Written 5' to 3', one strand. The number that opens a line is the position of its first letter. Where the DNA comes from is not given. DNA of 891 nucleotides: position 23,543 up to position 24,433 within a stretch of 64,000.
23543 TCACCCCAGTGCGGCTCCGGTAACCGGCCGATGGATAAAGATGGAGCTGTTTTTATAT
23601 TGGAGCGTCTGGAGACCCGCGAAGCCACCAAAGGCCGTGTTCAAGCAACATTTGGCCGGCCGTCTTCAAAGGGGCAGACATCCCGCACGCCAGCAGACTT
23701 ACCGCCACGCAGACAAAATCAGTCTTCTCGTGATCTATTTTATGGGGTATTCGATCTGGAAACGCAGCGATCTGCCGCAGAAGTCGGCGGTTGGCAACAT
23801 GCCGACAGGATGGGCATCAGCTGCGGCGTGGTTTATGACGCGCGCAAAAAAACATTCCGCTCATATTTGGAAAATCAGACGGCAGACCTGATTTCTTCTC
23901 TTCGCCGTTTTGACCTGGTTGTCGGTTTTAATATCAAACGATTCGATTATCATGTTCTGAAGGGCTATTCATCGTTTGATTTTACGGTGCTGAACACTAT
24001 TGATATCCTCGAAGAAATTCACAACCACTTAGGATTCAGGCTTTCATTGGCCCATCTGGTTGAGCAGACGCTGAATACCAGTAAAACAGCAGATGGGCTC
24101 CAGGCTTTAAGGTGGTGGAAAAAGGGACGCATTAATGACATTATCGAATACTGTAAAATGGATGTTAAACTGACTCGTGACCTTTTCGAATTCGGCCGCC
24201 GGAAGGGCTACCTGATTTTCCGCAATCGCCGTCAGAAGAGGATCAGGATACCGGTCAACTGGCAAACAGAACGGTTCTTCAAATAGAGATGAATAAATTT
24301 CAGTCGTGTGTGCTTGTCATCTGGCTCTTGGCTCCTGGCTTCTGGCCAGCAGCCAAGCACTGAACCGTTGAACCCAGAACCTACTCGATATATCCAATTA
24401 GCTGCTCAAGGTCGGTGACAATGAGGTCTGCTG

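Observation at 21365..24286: In-frame fusion of an MrfA/YprA-type helicase (DEAD + DUF1998) with an MrfB/YprB-type DEDD exonuclease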

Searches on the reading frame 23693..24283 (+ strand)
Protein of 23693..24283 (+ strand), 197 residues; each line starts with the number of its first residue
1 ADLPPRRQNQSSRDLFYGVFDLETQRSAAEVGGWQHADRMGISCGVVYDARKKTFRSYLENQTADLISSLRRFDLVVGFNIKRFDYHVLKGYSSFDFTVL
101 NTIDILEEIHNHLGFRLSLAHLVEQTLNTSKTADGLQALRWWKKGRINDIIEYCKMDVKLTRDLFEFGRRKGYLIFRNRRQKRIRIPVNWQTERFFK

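Call 3: search_protein_families(library=pfam, proteins=[window:23732-24283:+], max_evalue=0.01)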
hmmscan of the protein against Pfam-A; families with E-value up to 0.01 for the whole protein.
window:23732-24283:+ (184 aa): 3 families
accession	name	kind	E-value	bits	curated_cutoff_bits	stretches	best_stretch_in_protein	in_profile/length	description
PF01612.26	DNA_pol_A_exo1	-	1.4e-07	31.9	23.6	1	63-153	79-166/173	3'-5' exonuclease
PF13482.12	RNase_H_2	-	6.4e-07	29.9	22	1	29-152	20-161/165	RNase_H superfamily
PF10108.15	DNA_pol_B_exo2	-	0.0058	16.8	24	0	120-146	138-164/213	Predicted 3'-5' exonuclease related to the exonuclease domain of PolB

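Call 4: search_protein_families(library=ncbifam, proteins=[window:23732-24283:+], max_evalue=0.01)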
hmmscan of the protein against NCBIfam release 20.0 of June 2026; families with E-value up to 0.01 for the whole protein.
window:23732-24283:+ (184 aa): 1 family
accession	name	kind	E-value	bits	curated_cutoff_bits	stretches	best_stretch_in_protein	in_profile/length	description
NF011540.0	PRK14975.1-4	equivalog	4.6e-05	22.1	601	1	48-157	57-162/576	bifunctional 3'-5' exonuclease/DNA polymerase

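Call 5: search_protein_families(library=padloc, proteins=[window:23732-24283:+], max_evalue=0.01)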
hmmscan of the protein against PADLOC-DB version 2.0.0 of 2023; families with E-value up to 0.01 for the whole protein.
window:23732-24283:+ (184 aa): 0 families

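Call 15: find_homologous_proteins(query=window:23693-24283:+, max_evalue=0.001)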
Query window:23693-24283:+ (197 aa): 2014 proteins with E <= 0.001 among 2157 candidates; the best 120 are listed.
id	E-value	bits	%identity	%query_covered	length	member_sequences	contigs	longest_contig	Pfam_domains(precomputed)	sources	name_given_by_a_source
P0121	3.5e-118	410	92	98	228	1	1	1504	PF01612.27,PF13482.13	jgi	jgi:DEAD/DEAH box helicase domain-containing protein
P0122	6.6e-103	360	80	98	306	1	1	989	PF01612.27,PF09369.16,PF13482.13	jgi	jgi:DEAD/DEAH box helicase domain-containing protein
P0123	5.5e-99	348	77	98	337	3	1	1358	PF01612.27,PF09369.16,PF13482.13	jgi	jgi:DEAD/DEAH box helicase domain-containing protein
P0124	8.4e-96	337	82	89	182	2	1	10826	PF01612.27,PF13482.13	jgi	jgi:DEAD/DEAH box helicase domain-containing protein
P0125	2.6e-92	326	76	92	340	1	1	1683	PF01612.27,PF09369.16,PF13482.13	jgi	jgi:DEAD/DEAH box helicase domain-containing protein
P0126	1.0e-89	317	73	93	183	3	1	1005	PF13482.13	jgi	jgi:DEAD/DEAH box helicase domain-containing protein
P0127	1.9e-89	316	72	94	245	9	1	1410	PF13482.13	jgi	jgi:DEAD/DEAH box helicase domain-containing protein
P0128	7.5e-88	311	72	91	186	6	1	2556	PF13482.13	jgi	jgi:DEAD/DEAH box helicase domain-containing protein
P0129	9.2e-88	311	72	95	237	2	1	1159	PF13482.13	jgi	jgi:DEAD/DEAH box helicase domain-containing protein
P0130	5.7e-87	308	71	95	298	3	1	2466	PF09369.16,PF13482.13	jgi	jgi:DEAD/DEAH box helicase domain-containing protein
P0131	7.1e-86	305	69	95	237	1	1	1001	PF13482.13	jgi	jgi:DEAD/DEAH box helicase domain-containing protein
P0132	7.2e-86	305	70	95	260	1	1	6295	PF13482.13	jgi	jgi:DEAD/DEAH box helicase domain-containing protein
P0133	3.6e-85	303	74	88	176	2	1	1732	PF13482.13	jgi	jgi:DEAD/DEAH box helicase domain-containing protein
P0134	7.7e-85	301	68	97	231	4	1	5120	PF01612.27,PF13482.13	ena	-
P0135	2.1e-84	300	81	80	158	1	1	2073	PF01612.27,PF13482.13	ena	-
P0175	1.2e-70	255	61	92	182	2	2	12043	PF01612.27,PF13482.13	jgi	-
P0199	6.4e-69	249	56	94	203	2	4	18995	PF13482.13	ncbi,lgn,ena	-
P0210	1.7e-67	245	56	96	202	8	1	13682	PF13482.13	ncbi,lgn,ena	-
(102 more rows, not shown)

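Call 16: find_encoding_contigs(protein=P0199, flank=6000, max_places=3)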
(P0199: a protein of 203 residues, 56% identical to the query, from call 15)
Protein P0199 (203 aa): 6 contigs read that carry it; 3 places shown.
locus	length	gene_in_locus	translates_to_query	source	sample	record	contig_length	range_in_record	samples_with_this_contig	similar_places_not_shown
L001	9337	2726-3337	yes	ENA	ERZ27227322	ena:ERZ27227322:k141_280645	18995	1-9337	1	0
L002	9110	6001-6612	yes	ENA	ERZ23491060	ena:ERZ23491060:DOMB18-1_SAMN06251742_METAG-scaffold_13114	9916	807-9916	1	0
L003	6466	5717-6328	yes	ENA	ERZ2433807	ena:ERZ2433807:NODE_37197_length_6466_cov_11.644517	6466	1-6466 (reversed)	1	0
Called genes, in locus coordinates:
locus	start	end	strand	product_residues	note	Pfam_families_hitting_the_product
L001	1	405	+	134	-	?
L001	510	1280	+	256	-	PF01790:LGT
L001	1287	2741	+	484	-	PF06144:DNA_pol3_delta, PF21694:DNA_pol3_delta_C (faint)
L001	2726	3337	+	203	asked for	PF13482:RNase_H_2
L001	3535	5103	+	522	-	PF00072:Response_reg (faint), PF11849:DUF3369, PF13487:HD_5, PF01966:HD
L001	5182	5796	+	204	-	PF00440:TetR_N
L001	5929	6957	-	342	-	PF12706:Lactamase_B_2 (weak)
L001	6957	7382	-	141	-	-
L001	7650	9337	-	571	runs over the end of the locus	PF01368:DHH, PF02272:DHHA1, PF17768:RecJ_OB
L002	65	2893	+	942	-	PF00133:tRNA-synt_1, PF09334:tRNA-synt_1g, PF01406:tRNA-synt_1e (weak), PF01921:tRNA-synt_1f (weak), PF09334:tRNA-synt_1g (weak), PF08264:Anticodon_1, PF06827:zf-FPG_IleRS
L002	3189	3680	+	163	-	PF01252:Peptidase_A8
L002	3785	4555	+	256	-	PF01790:LGT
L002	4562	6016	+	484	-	PF06144:DNA_pol3_delta, PF21694:DNA_pol3_delta_C (faint)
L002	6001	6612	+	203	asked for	PF13482:RNase_H_2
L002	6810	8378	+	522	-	PF00072:Response_reg (faint), PF11849:DUF3369, PF13487:HD_5, PF01966:HD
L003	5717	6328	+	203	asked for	PF13482:RNase_H_2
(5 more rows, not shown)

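Call 17: find_encoding_contigs(protein=P0210, flank=6000, max_places=3)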
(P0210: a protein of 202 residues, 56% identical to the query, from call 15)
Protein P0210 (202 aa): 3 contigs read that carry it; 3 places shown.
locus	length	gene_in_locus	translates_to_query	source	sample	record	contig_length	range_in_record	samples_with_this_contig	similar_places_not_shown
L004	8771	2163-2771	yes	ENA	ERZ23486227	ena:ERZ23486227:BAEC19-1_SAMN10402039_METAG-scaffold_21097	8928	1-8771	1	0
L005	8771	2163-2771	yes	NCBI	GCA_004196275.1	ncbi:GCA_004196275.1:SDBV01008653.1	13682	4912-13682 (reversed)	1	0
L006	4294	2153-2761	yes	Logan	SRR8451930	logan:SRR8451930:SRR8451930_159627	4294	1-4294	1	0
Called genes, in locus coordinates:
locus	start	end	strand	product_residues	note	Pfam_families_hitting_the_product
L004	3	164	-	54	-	?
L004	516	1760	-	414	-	PF01595:CNNM, PF00571:CBS, PF03471:CorC_HlyC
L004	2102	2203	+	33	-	-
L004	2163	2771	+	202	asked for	PF13482:RNase_H_2 (weak)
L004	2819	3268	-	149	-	-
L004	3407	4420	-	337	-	PF12706:Lactamase_B_2 (faint)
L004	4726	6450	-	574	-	PF01368:DHH, PF02272:DHHA1, PF17768:RecJ_OB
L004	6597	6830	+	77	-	PF16256:DUF4911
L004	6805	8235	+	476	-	PF00919:UPF0004, PF04055:Radical_SAM, PF01938:TRAM (faint)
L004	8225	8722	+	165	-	PF02577:BFN_dom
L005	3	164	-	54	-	?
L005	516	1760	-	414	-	PF01595:CNNM, PF00571:CBS, PF03471:CorC_HlyC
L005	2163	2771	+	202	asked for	PF13482:RNase_H_2 (weak)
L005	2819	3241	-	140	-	-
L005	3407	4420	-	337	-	PF12706:Lactamase_B_2 (weak)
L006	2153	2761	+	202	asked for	PF13482:RNase_H_2 (weak)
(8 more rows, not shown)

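Call 22: search_solved_structures(query=A1, max_evalue=1, show_alignments=2)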
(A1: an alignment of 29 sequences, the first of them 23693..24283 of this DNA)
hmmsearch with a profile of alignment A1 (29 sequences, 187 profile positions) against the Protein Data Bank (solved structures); distinct sequences matched with E-value up to 1: 15.
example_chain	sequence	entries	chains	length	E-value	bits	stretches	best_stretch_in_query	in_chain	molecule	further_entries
6g2j_V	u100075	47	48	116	0.019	17.7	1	97-164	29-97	NADH dehydrogenase [ubiquinone] 1 alpha subcomplex subunit 5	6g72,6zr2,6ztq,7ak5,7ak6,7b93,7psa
7v2c_H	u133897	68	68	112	0.041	16.6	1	98-164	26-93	NADH dehydrogenase [ubiquinone] 1 alpha subcomplex subunit 5 | Complex I subunit B13 | NADH-ubiquinone oxidoreductase 13 kDa-B subunit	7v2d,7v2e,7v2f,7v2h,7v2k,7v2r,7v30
5gpn_Ae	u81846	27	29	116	0.045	16.5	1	98-164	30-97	NADH dehydrogenase [ubiquinone] 1 alpha subcomplex subunit 5 | NADH dehydrogenase [ubiquinone] 1 alpha subcomplex subunit 5 isoform X1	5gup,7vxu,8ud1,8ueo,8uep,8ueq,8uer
5xtb_H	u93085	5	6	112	0.045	16.5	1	98-161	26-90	NADH dehydrogenase [ubiquinone] 1 alpha subcomplex subunit 5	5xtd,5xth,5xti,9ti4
9cwt_H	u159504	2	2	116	0.046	16.5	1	98-161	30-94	NADH dehydrogenase [ubiquinone] 1 alpha subcomplex subunit 5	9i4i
5ldw_V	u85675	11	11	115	0.12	15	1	98-164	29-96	NADH dehydrogenase [ubiquinone] 1 alpha subcomplex subunit 5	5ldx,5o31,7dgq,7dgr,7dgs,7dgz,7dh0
5lc5_V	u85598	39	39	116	0.13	15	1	98-164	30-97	NADH dehydrogenase [ubiquinone] 1 alpha subcomplex subunit 5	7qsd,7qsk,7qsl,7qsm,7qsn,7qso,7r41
7zd6_f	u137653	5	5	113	0.14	14.9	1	98-164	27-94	NADH dehydrogenase [ubiquinone] 1 alpha subcomplex subunit 5 | Mitochondrial complex I, B13 subunit | Complex I subunit B13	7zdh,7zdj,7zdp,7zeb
5lnk_f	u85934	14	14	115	0.15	14.8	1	98-164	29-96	Mitochondrial complex I, B13 subunit | NADH dehydrogenase [ubiquinone] 1 alpha subcomplex subunit 5 | NDUFA5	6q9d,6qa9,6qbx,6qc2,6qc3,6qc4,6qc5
6zk9_f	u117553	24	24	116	0.15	14.8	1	98-164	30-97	Mitochondrial complex I, B13 subunit | Uncharacterized protein | NADH dehydrogenase [ubiquinone] 1 alpha subcomplex subunit 5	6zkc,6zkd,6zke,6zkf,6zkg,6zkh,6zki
7yrn_A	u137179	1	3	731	0.2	14.4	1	32-125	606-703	Envelope glycoprotein B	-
1skr_A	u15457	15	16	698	0.48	13.1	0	38-99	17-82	DNA polymerase | DNA-directed DNA polymerase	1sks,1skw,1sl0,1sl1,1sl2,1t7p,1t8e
1zyq_A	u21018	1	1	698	0.49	13.1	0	38-99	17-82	DNA polymerase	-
6n7w_H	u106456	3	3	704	0.81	12.4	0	38-92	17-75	DNA-directed DNA polymerase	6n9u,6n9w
2ajq_A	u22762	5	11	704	0.82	12.4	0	38-92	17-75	T7 DNA polymerase | DNA-directed DNA polymerase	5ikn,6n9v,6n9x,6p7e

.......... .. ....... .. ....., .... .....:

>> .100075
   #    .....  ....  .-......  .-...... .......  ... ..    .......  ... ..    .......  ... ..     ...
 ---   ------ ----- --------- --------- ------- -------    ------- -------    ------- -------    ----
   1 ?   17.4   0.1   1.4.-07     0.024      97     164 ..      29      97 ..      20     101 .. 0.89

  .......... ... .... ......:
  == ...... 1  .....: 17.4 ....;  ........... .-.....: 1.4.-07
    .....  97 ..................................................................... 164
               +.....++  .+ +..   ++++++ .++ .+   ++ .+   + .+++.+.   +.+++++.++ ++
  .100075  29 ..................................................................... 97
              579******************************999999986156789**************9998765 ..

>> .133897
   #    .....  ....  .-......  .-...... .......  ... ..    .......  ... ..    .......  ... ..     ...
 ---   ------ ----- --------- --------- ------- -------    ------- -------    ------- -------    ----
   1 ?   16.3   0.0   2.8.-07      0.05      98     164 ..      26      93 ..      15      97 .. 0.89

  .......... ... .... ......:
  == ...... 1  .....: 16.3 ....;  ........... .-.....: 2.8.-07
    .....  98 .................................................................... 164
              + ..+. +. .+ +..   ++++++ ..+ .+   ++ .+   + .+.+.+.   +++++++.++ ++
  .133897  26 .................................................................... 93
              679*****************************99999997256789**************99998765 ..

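Call 27: find_related_loci(query=A1, collection=genome_contigs, flank=6000)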
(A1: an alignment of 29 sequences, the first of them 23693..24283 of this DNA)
Query A1 (197 aa) in genome_contigs; peptide patterns used: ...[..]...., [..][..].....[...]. (x = any residue, [..] = any of these).
599 stretches matched a pattern (row limit reached: there are more); 551 encode a relative of the query (tblastn E <= 1e-3); the best 80 are kept; 80 distinct loci.
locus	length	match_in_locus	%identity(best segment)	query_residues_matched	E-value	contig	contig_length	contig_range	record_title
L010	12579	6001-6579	81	5-197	6e-111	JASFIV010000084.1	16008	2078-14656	MAG: Desulfobacterales bacterium isolate D0608S20remetaG_Bin_253 D0608S20remetaG_FD_scaffold_521_c1, whole genome shotgu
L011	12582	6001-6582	77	4-197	1e-103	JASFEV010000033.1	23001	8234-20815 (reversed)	MAG: Desulfobacterales bacterium isolate D0606M20metaG_Bin_156 D0606M20metaG_FD_scaffold_48_c1, whole genome shotgun seq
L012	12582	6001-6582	73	4-197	7e-99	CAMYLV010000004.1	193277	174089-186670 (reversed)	MAG: uncultured Desulfobacterales bacterium isolate FCS_Desulfobacterota_01 genome assembly, contig: scaffold_12, whole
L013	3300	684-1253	73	7-196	4e-96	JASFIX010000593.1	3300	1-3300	MAG: Desulfobacterales bacterium isolate D0608S20remetaG_Bin_272 D0608S20remetaG_FD_scaffold_16970_c1, whole genome shot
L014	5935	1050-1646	68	3-197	9e-94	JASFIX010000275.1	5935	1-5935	MAG: Desulfobacterales bacterium isolate D0608S20remetaG_Bin_272 D0608S20remetaG_FD_scaffold_5243_c1, whole genome shotg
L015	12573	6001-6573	69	4-194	6e-91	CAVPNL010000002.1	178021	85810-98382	MAG: uncultured delta proteobacterium isolate MFD09779.bin.2.131 genome assembly, contig: contig_13053, whole genome sho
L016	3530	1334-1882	70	10-192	4e-87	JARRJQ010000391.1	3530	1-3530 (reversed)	MAG: Desulfobacterales bacterium isolate Spart_024_MAG scaffold_45708, whole genome shotgun sequence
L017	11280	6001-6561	60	5-191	6e-80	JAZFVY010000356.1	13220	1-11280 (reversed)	MAG: Desulfobacterales bacterium isolate BS3bin.33 BS3bin.33_356, whole genome shotgun sequence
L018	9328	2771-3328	59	5-190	9e-79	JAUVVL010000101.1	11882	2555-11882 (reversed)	MAG: Desulfobacteraceae bacterium isolate CSMAG_1163 CSMAG_1163_k127_2875651_length_11882_cov_100.8986, whole genome sho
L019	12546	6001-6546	64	10-191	6e-79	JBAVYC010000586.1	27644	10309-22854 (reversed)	MAG: Desulfobacterales bacterium isolate MFD03804_ilm_asm_bin1 k127_306542, whole genome shotgun sequence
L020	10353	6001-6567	62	6-190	1e-78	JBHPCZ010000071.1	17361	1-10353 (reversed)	Thermodesulfobacteriota bacterium isolate SAG AM-311-M20 NODE_71_length_17361_cov_27.108402, whole genome shotgun sequen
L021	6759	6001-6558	60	5-190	9e-78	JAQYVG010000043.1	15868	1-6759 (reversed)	MAG: Desulfobacterales bacterium isolate SG_975_bin35strict NODE_43_length_15868_cov_6.165537, whole genome shotgun sequ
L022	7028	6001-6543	60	10-190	7e-77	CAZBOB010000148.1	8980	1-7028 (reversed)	MAG TPA_asm: uncultured Desulfobacteraceae bacterium isolate binchicken_co34_357 genome assembly, contig: NODE_13709_len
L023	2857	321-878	59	5-190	2e-77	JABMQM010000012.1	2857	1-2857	MAG: Desulfobacteraceae bacterium isolate bin.469 k141_98139, whole genome shotgun sequence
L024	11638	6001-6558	60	5-190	3e-76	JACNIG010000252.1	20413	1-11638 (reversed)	MAG: Candidatus Desulfatibia vada NIOZ-UU_NODE_3192_length_20413_cov_37.3563, whole genome shotgun sequence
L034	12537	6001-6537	59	12-190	2e-74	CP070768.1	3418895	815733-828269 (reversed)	MAG: Desulfobacterales bacterium isolate bin239 chromosome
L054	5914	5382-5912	62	7-183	2e-72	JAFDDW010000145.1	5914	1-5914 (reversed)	MAG: Deltaproteobacteria bacterium isolate Meg19_1012_Bin_272 Meg19_1012_Bin_272_scaffold_58863, whole genome shotgun se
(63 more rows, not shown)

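Call 29: search_protein_representatives(alignment_id=A1)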
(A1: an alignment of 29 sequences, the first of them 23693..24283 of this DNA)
Query: 29 sequences, 187 profile positions. Proteins with E-value up to 0.001 (for the whole library): 3497; up to 1e-10: 1796; up to 1e-30: 467. The best 150 are listed.
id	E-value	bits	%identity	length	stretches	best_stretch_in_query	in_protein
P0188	2.2e-93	327.3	-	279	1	4-187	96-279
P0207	2.1e-92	324.1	-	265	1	8-187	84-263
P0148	4.5e-91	319.8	-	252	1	5-187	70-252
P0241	7.7e-90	315.7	-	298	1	4-187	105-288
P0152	3.0e-88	310.5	-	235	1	7-187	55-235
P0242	1.5e-86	305.0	-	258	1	5-175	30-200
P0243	5.4e-86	303.2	-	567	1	5-187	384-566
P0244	5.8e-86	303.1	-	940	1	11-187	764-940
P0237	1.5e-82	292.0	-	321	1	9-187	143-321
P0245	6.8e-81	286.6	-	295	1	9-187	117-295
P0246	2.1e-80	285.0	-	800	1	11-187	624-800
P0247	4.8e-80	283.8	-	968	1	10-187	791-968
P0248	4.5e-79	280.6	-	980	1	8-187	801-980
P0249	8.9e-78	276.4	-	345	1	11-185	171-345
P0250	4.6e-74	264.3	-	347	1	16-186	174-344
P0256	2.9e-66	238.9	-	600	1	8-184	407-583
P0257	7.3e-66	237.6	-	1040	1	9-187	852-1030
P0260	1.5e-64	233.3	-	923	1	7-187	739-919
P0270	5.8e-63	228.1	-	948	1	5-187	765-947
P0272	1.5e-62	226.8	-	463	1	8-187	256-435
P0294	3.5e-57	209.3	-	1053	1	16-187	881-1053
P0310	1.6e-55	203.9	-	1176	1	16-187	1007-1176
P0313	9.5e-55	201.3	-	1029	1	15-187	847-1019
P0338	7.0e-52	192.0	-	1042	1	15-187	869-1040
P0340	7.7e-52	191.8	-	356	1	13-175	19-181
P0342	8.6e-52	191.7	-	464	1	12-173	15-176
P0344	1.5e-51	190.9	-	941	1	7-187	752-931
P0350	3.2e-51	189.8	-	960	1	11-187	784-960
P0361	2.7e-50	186.8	-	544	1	16-187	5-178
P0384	2.1e-48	180.6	-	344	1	16-176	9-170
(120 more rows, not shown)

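Call 30: predict_structure(alignment_id=A1)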
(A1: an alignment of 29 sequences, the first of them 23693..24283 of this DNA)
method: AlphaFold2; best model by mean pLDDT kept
length: 197 residues; sequences in the alignment: 29
mean_pLDDT: 90.7   pTM: 0.86
mean pLDDT of the five models: 90.7, 90.3, 89.4, 89.0, 88.3
residues with pLDDT >= 90: 163; 70-90: 15; 50-70: 7; < 50: 12
segments of 3 or more residues with pLDDT < 50: 1-11
pLDDT, mean of each block of 10 residues (from residue 1): 44 81 96 94 98 98 98 96 93 95 95 94 95 87 97 97 97 96 95 58
secondary structure, 60 per line:
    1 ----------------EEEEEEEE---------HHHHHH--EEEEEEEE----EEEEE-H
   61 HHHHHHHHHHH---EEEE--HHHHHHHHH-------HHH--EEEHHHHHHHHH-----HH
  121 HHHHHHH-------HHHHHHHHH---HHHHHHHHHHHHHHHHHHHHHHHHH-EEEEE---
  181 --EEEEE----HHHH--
elements in order: E17-24 H34-39 E42-49 E54-58 H60-71 E75-78 H81-89 E102-104 H105-113 H119-127 H135-143 H147-171 E173-177 E183-187 H192-195
